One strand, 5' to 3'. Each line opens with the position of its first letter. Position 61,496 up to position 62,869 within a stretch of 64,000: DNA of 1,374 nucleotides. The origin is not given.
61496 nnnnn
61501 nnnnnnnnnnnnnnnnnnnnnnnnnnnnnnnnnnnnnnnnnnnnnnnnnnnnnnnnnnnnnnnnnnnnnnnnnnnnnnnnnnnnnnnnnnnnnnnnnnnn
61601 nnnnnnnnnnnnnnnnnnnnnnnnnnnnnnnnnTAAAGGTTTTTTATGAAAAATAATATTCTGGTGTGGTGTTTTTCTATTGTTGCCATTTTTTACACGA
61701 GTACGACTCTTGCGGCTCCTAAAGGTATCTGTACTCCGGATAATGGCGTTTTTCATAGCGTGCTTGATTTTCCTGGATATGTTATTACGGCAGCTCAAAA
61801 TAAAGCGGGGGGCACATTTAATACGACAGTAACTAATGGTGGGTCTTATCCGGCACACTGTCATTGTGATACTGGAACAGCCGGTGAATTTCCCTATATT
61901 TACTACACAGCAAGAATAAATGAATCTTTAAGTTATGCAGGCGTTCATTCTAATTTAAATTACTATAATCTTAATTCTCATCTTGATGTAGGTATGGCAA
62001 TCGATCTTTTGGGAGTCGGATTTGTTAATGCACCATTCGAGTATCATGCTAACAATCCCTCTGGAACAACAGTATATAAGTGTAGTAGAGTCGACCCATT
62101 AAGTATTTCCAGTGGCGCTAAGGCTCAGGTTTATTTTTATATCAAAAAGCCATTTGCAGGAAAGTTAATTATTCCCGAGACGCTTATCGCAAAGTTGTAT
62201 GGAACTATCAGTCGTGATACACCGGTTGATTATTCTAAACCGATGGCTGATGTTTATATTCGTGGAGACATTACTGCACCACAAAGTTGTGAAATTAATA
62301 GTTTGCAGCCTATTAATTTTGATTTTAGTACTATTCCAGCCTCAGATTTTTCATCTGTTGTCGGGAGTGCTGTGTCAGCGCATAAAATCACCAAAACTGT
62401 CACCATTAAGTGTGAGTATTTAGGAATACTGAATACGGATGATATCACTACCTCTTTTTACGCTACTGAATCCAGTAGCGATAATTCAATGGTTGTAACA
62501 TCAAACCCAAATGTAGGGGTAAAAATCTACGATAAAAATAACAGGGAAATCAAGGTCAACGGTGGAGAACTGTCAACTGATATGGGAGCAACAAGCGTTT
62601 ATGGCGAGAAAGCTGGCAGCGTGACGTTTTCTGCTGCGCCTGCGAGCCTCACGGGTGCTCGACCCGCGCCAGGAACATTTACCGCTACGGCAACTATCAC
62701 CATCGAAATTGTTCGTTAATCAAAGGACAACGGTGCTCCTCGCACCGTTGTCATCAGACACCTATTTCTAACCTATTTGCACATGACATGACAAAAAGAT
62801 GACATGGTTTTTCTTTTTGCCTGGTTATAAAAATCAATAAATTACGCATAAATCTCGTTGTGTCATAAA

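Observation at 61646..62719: Tip adhesin-like protein of unknown specificity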

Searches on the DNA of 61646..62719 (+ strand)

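Call 6: search_dna_similar(query=window:61646-62719:+, collection=ecoli_genomes, mode=near, max_rows=30, rows=spread)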
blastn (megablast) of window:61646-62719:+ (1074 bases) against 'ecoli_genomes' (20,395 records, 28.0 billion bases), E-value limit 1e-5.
Records with a match: 33; places in all: 33; records where one place covers at least 80% of the query: 32.
Genomes with a match: 33 of 5426; with a place that covers at least 80% of the query: 32. Places per genome that has any: lowest 1, median 1, highest 1. On chromosomes: 33 places; on plasmids: 0.
Best place of each record, by identity: >=99% 2; 90-95% 14; 80-90% 7; 60-80% 10.
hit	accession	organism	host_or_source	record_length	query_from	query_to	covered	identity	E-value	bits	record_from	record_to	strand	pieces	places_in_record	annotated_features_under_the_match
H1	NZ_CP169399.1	Escherichia coli strain MFDS1022581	Animal source foods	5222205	1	1074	100%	100.0%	0e+0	1984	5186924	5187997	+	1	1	fimbrial protein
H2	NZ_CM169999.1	Escherichia coli strain N96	Tibetan Pig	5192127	1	1074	100%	99.5%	0e+0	1956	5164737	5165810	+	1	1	fimbrial protein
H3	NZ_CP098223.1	Escherichia coli strain Z0117EC0005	Canis lupus familiaris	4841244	1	1074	100%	90.9%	0e+0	1441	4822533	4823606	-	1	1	fimbrial protein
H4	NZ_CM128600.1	Escherichia coli strain E400634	Homo sapiens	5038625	1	1074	100%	90.9%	0e+0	1441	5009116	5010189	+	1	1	fimbrial protein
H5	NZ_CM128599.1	Escherichia coli strain E500002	Homo sapiens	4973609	1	1074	100%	90.9%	0e+0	1441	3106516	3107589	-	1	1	fimbrial protein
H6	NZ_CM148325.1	Escherichia coli strain 24A16CRGN010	Homo sapiens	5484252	1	1074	100%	90.9%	0e+0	1441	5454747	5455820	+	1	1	fimbrial protein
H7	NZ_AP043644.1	Escherichia coli strain AST85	Homo sapiens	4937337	1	1074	100%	90.9%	0e+0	1441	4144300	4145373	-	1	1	fimbrial protein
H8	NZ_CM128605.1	Escherichia coli strain E200086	Homo sapiens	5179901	1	1074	100%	90.8%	0e+0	1435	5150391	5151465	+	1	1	fimbrial protein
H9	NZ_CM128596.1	Escherichia coli strain 100117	Homo sapiens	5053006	1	1074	100%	90.8%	0e+0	1435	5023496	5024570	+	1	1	fimbrial protein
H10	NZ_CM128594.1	Escherichia coli strain 100248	Homo sapiens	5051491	1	1074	100%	90.8%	0e+0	1435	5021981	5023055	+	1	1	fimbrial protein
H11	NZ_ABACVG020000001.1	Escherichia coli strain 2020CK-00188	Homo sapiens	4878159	1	1074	100%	90.8%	0e+0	1435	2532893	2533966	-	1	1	fimbrial protein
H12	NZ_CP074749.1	Escherichia coli strain R32_14_1F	goat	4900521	1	1074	100%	90.8%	0e+0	1435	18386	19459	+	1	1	fimbrial protein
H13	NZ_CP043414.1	Escherichia coli strain EC42405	bovine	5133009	1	1074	100%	90.7%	0e+0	1430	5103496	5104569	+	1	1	fimbrial protein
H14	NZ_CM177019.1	Escherichia coli strain RMDEC465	Homo sapiens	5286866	1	1074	100%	90.7%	0e+0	1430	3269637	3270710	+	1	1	fimbrial protein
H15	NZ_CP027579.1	Escherichia coli strain 2013C-4282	Homo sapiens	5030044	1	1074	100%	89.6%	0e+0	1363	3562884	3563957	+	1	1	fimbrial protein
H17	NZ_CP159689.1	Escherichia coli strain Z142-6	hospital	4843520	1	1074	100%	87.3%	0e+0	1225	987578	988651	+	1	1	fimbrial protein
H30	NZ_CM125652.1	Escherichia coli strain ZH177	pig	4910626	656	1074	39%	90.7%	2e-155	558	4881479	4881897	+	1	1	fimbrial protein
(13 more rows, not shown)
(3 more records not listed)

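Call 7: get_annotated_region(hit=H1, flank=7500)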
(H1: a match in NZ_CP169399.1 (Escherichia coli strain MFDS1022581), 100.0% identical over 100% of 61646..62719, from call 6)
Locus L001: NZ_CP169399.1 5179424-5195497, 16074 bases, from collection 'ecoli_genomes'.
description: Escherichia coli strain MFDS1022581 chromosome, complete genome
organism: Escherichia coli strain MFDS1022581 (NCBI taxid 562)
replicon: chromosome; assembly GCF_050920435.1
host: -; source: Animal source foods; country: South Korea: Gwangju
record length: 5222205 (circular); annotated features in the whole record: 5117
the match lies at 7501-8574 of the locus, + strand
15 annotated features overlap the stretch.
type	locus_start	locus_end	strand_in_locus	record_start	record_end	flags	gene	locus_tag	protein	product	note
CDS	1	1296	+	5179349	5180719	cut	glmU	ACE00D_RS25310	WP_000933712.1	bifunctional UDP-N-acetylglucosamine diphosphorylase/glucosamine-1-phosphate N-acetyltransferase GlmU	-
CDS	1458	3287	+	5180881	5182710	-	glmS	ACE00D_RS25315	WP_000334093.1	glutamine--fructose-6-phosphate transaminase (isomerizing)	-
CDS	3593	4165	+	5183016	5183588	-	lpfA-O113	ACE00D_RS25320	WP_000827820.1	long polar fimbria major subunit LpfA-O113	-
CDS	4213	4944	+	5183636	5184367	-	lpfB-O113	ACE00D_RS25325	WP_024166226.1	long polar fimbrial chaperone LpfB-O113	-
CDS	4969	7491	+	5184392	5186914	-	lpfC-O113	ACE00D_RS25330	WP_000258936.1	long polar fimbrial usher protein LpfC-O113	-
CDS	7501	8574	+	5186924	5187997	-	-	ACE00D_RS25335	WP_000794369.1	fimbrial protein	-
CDS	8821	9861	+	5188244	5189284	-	pstS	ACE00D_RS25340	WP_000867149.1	phosphate ABC transporter substrate-binding protein PstS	-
CDS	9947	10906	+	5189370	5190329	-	pstC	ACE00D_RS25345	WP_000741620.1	phosphate ABC transporter permease PstC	-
CDS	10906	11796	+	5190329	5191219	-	pstA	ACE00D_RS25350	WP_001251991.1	phosphate ABC transporter permease PstA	-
CDS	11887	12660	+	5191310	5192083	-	pstB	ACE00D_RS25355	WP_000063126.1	phosphate ABC transporter ATP-binding protein PstB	-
CDS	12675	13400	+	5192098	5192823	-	phoU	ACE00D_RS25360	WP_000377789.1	phosphate signaling complex protein PhoU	-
CDS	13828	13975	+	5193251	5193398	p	-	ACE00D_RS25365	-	hypothetical protein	frameshifted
CDS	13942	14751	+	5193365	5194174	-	-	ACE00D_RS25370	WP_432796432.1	hypothetical protein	-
CDS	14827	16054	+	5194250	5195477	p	-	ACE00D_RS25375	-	IS3-like element IS2 family transposase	frameshifted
CDS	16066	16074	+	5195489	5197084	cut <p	-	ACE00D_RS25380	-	type III effector protein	incomplete; partial in the middle of a contig; missing N-terminus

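Call 8: get_annotated_region(hit=H2, flank=7500)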
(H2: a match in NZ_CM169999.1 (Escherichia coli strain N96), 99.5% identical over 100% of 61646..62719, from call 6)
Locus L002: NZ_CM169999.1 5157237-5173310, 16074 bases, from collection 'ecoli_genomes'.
description: Escherichia coli strain N96 chromosome, whole genome shotgun sequence
organism: Escherichia coli strain N96 (NCBI taxid 562)
replicon: chromosome; assembly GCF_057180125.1
host: Tibetan Pig; source: feces; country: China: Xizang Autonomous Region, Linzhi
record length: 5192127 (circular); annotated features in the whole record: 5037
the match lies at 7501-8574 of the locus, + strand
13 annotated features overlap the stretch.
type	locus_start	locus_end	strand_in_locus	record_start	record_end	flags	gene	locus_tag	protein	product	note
CDS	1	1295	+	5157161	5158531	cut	glmU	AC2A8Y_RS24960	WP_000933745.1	bifunctional UDP-N-acetylglucosamine diphosphorylase/glucosamine-1-phosphate N-acetyltransferase GlmU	-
CDS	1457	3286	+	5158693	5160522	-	glmS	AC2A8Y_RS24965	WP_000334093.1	glutamine--fructose-6-phosphate transaminase (isomerizing)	-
CDS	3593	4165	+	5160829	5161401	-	lpfA-O113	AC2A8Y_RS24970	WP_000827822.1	long polar fimbria major subunit LpfA-O113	-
CDS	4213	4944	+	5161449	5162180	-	lpfB-O113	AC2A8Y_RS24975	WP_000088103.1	long polar fimbrial chaperone LpfB-O113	-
CDS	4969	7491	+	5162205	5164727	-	lpfC-O113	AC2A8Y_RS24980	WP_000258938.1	long polar fimbrial usher protein LpfC-O113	-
CDS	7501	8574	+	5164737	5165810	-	-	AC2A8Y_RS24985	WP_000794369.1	fimbrial protein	-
CDS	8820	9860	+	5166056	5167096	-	pstS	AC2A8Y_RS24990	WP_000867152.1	phosphate ABC transporter substrate-binding protein PstS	-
CDS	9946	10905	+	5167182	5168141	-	pstC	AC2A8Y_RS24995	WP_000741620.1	phosphate ABC transporter permease PstC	-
CDS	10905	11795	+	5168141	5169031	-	pstA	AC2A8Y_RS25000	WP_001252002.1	phosphate ABC transporter permease PstA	-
CDS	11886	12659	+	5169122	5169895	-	pstB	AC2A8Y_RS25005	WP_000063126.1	phosphate ABC transporter ATP-binding protein PstB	-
CDS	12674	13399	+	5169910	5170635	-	phoU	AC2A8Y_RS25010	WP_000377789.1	phosphate signaling complex protein PhoU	-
CDS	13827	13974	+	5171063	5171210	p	-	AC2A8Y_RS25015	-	hypothetical protein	frameshifted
CDS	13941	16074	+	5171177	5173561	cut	-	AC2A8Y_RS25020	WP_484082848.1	type III effector protein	-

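Call 9: get_annotated_region(hit=H3, flank=7500)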
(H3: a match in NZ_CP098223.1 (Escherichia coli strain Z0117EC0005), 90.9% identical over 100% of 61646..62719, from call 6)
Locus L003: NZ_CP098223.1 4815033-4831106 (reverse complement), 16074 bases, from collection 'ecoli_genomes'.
description: Escherichia coli strain Z0117EC0005 chromosome, complete genome
organism: Escherichia coli strain Z0117EC0005 (NCBI taxid 562)
replicon: chromosome; assembly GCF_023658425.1
host: Canis lupus familiaris; source: -; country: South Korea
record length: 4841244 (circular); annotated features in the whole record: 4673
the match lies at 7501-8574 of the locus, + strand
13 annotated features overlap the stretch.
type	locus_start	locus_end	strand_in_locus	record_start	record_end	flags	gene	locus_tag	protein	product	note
CDS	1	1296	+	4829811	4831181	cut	glmU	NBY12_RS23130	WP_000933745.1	bifunctional UDP-N-acetylglucosamine diphosphorylase/glucosamine-1-phosphate N-acetyltransferase GlmU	-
CDS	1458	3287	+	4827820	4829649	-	glmS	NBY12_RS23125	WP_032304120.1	glutamine--fructose-6-phosphate transaminase (isomerizing)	-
CDS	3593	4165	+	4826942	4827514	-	lpfA-O113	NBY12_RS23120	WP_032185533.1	long polar fimbria major subunit LpfA-O113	-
CDS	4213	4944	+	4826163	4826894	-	lpfB-O113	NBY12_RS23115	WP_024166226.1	long polar fimbrial chaperone LpfB-O113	-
CDS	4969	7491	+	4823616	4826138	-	lpfC-O113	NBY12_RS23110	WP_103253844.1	long polar fimbrial usher protein LpfC-O113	-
CDS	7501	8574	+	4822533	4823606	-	-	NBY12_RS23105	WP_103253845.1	fimbrial protein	-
CDS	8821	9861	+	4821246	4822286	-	pstS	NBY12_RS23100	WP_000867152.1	phosphate ABC transporter substrate-binding protein PstS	-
CDS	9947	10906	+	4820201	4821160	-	pstC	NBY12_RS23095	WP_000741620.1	phosphate ABC transporter permease PstC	-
CDS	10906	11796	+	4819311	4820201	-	pstA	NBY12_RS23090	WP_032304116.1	phosphate ABC transporter permease PstA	-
CDS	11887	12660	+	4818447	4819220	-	pstB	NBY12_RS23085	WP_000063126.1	phosphate ABC transporter ATP-binding protein PstB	-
CDS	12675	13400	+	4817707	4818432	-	phoU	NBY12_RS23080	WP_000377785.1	phosphate signaling complex protein PhoU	-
CDS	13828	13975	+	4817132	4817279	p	-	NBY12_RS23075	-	hypothetical protein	frameshifted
CDS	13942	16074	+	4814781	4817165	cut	-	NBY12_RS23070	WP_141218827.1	type III effector protein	-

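Call 11: search_dna_similar(query=window:61646-62719:+, collection=ecoli_genomes, mode=distant, max_rows=40, rows=spread)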
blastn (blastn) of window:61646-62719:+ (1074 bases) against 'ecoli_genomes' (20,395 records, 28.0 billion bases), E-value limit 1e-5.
Records with a match: 1989; places in all: 2006; records where one place covers at least 80% of the query: 1961.
Genomes with a match: 1989 of 5426; with a place that covers at least 80% of the query: 1961. Places per genome that has any: lowest 1, median 1, highest 2. On chromosomes: 2006 places; on plasmids: 0.
Best place of each record, by identity: >=99% 2; 90-95% 13; 80-90% 11; 60-80% 1963.
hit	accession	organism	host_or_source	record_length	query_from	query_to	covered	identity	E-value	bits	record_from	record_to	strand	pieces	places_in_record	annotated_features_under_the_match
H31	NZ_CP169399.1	Escherichia coli strain MFDS1022581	Animal source foods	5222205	1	1074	100%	100.0%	0e+0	1938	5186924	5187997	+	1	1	fimbrial protein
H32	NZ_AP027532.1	Escherichia coli strain LR-45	Homo sapiens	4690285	61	1074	94%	79.0%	0e+0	867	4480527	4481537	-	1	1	fimbrial protein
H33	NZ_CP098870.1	Escherichia coli strain CUVET20-416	Canis lupus familiaris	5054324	65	1074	94%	78.8%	0e+0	856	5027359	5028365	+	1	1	fimbrial protein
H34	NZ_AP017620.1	Escherichia coli strain MRY15-131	Bos taurus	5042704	65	1074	94%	78.6%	0e+0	847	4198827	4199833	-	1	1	fimbrial protein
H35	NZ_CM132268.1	Escherichia coli strain 21AR0303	Homo sapiens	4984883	65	1074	94%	78.6%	0e+0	847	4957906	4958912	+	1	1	fimbrial protein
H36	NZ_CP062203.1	Escherichia coli strain K_EC180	swine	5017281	65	1074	94%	78.4%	0e+0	838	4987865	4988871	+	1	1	fimbrial protein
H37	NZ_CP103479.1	Escherichia coli strain 4621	Homo sapiens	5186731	65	1074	94%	78.4%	0e+0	838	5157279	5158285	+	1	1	fimbrial protein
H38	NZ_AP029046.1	Escherichia coli strain ESC818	milk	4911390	65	1074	94%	78.4%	0e+0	838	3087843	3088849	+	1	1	fimbrial protein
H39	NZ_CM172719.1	Escherichia coli strain FCI48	Homo sapiens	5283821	65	1074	94%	78.4%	0e+0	838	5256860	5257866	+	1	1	fimbrial protein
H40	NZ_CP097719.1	Escherichia coli strain MS1679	Chicken lung (Gallus gallus)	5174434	65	1074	94%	78.2%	0e+0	829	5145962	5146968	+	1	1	fimbrial protein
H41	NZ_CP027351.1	Escherichia coli strain 2014C-3655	missing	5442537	64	1074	94%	76.3%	0e+0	742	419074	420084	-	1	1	lpfD-O113: long polar fimbrial minor subunit LpfD-O113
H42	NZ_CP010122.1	Escherichia coli strain C5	cow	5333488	64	1074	94%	76.2%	0e+0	737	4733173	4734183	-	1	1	lpfD-O113: long polar fimbrial minor subunit LpfD-O113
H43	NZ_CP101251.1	Escherichia coli strain EC21Z-083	Homo sapiens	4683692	64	1074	94%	76.2%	0e+0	737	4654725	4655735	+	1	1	lpfD-O113: long polar fimbrial minor subunit LpfD-O113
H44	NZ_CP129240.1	Escherichia coli strain 1344_LBHALD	Homo sapiens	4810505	64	1074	94%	76.2%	0e+0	737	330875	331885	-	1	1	lpfD-O113: long polar fimbrial minor subunit LpfD-O113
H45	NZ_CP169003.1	Escherichia coli strain UTAK-23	Veal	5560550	64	1074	94%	76.2%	0e+0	737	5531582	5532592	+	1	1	lpfD-O113: long polar fimbrial minor subunit LpfD-O113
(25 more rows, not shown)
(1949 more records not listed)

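Call 12: get_annotated_region(hit=H41, flank=7500)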
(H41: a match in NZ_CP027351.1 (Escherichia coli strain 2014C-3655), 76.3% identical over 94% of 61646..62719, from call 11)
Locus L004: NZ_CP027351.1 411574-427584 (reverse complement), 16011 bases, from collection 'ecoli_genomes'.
description: Escherichia coli strain 2014C-3655 chromosome, complete genome
organism: Escherichia coli strain 2014C-3655 (NCBI taxid 562)
replicon: chromosome; assembly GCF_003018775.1
host: missing; source: missing; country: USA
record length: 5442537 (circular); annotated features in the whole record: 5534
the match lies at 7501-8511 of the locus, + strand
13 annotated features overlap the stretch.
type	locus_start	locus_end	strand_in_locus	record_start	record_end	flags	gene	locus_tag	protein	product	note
CDS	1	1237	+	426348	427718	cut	glmU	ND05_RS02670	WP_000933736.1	bifunctional UDP-N-acetylglucosamine diphosphorylase/glucosamine-1-phosphate N-acetyltransferase GlmU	-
CDS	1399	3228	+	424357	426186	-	glmS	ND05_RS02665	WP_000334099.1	glutamine--fructose-6-phosphate transaminase (isomerizing)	-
CDS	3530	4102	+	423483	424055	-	lpfA-O113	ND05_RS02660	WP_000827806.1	long polar fimbria major subunit LpfA-O113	-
CDS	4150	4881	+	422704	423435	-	lpfB-O113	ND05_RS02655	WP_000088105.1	long polar fimbrial chaperone LpfB-O113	-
CDS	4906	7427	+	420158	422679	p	lpfC-O113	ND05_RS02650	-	long polar fimbrial usher protein LpfC-O113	frameshifted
CDS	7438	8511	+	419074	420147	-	lpfD-O113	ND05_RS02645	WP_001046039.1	long polar fimbrial minor subunit LpfD-O113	LpfA-O113 is the major subunit of a form of long polar fimbria first described in LEE-negative, Shiga toxin-producing ...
CDS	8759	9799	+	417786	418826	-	pstS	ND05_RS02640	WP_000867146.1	phosphate ABC transporter substrate-binding protein PstS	-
CDS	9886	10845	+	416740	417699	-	pstC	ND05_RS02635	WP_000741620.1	phosphate ABC transporter permease PstC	-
CDS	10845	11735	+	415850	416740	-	pstA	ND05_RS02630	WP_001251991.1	phosphate ABC transporter permease PstA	-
CDS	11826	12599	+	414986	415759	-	pstB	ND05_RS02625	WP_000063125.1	phosphate ABC transporter ATP-binding protein PstB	-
CDS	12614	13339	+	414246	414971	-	phoU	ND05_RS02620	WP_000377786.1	phosphate signaling complex protein PhoU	-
CDS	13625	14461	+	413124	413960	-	bglG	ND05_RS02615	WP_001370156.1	transcriptional antiterminator BglG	-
CDS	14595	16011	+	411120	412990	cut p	bglF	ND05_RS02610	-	PTS beta-glucoside transporter subunit IIABC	frameshifted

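Call 13: get_annotated_region(hit=H32, flank=7500)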
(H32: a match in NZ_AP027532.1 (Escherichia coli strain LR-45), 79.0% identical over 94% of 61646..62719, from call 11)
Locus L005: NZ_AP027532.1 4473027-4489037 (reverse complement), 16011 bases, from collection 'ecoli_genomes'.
description: Escherichia coli strain LR-45 chromosome, complete genome
organism: Escherichia coli strain LR-45 (NCBI taxid 562)
replicon: chromosome; assembly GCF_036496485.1
host: Homo sapiens; source: feces; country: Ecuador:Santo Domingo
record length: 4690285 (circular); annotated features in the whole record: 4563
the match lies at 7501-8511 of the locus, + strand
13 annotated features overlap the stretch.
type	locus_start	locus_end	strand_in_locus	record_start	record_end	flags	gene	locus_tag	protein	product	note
CDS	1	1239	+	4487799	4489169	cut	glmU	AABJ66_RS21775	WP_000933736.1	bifunctional UDP-N-acetylglucosamine diphosphorylase/glucosamine-1-phosphate N-acetyltransferase GlmU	-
CDS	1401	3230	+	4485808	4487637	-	glmS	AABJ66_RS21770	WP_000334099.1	glutamine--fructose-6-phosphate transaminase (isomerizing)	-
CDS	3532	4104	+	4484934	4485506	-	lpfA-O113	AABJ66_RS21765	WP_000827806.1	long polar fimbria major subunit LpfA-O113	-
CDS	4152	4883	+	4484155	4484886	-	lpfB-O113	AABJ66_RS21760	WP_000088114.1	long polar fimbrial chaperone LpfB-O113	-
CDS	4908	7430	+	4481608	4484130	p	lpfC-O113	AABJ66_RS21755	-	long polar fimbrial usher protein LpfC-O113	internal stop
CDS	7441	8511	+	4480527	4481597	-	-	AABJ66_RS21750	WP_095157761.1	fimbrial protein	-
CDS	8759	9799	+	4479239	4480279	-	pstS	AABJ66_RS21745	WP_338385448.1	phosphate ABC transporter substrate-binding protein PstS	-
CDS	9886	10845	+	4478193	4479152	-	pstC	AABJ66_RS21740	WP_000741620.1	phosphate ABC transporter permease PstC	-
CDS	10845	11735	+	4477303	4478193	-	pstA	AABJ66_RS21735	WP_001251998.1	phosphate ABC transporter permease PstA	-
CDS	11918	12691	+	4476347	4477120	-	pstB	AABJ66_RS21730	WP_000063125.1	phosphate ABC transporter ATP-binding protein PstB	-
CDS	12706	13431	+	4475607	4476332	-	phoU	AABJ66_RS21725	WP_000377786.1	phosphate signaling complex protein PhoU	-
CDS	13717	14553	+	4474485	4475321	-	bglG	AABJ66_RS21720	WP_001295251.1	transcriptional antiterminator BglG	-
CDS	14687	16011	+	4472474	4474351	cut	bglF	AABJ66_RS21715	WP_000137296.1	PTS beta-glucoside transporter subunit IIABC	-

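Call 14: get_annotated_region(hit=H17, flank=7500)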
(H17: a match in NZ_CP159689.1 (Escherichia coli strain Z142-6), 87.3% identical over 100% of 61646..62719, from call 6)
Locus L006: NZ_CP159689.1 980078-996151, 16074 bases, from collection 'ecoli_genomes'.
description: Escherichia coli strain Z142-6 chromosome, complete genome
organism: Escherichia coli strain Z142-6 (NCBI taxid 562)
replicon: chromosome; assembly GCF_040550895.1
host: -; source: hospital; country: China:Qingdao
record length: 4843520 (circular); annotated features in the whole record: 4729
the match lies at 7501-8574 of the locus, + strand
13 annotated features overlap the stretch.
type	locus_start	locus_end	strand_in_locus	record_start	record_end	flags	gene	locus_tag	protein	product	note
CDS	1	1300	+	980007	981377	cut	glmU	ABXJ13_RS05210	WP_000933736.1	bifunctional UDP-N-acetylglucosamine diphosphorylase/glucosamine-1-phosphate N-acetyltransferase GlmU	-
CDS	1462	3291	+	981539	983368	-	glmS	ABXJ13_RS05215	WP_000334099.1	glutamine--fructose-6-phosphate transaminase (isomerizing)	-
CDS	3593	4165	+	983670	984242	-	lpfA-O113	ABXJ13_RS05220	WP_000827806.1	long polar fimbria major subunit LpfA-O113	-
CDS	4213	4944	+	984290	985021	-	lpfB-O113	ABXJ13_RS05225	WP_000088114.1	long polar fimbrial chaperone LpfB-O113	-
CDS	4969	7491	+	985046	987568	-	lpfC-O113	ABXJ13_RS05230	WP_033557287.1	long polar fimbrial usher protein LpfC-O113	-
CDS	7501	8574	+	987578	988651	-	-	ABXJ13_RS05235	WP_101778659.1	fimbrial protein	-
CDS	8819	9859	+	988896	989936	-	pstS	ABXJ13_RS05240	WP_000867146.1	phosphate ABC transporter substrate-binding protein PstS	-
CDS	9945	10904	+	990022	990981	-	pstC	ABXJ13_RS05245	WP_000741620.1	phosphate ABC transporter permease PstC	-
CDS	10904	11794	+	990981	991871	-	pstA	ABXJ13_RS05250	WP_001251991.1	phosphate ABC transporter permease PstA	-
CDS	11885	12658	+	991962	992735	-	pstB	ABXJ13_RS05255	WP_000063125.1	phosphate ABC transporter ATP-binding protein PstB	-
CDS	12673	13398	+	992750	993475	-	phoU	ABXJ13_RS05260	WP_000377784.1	phosphate signaling complex protein PhoU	-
CDS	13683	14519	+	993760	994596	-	bglG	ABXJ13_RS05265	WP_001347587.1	transcriptional antiterminator BglG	-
CDS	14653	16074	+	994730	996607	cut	bglF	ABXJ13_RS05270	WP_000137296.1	PTS beta-glucoside transporter subunit IIABC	-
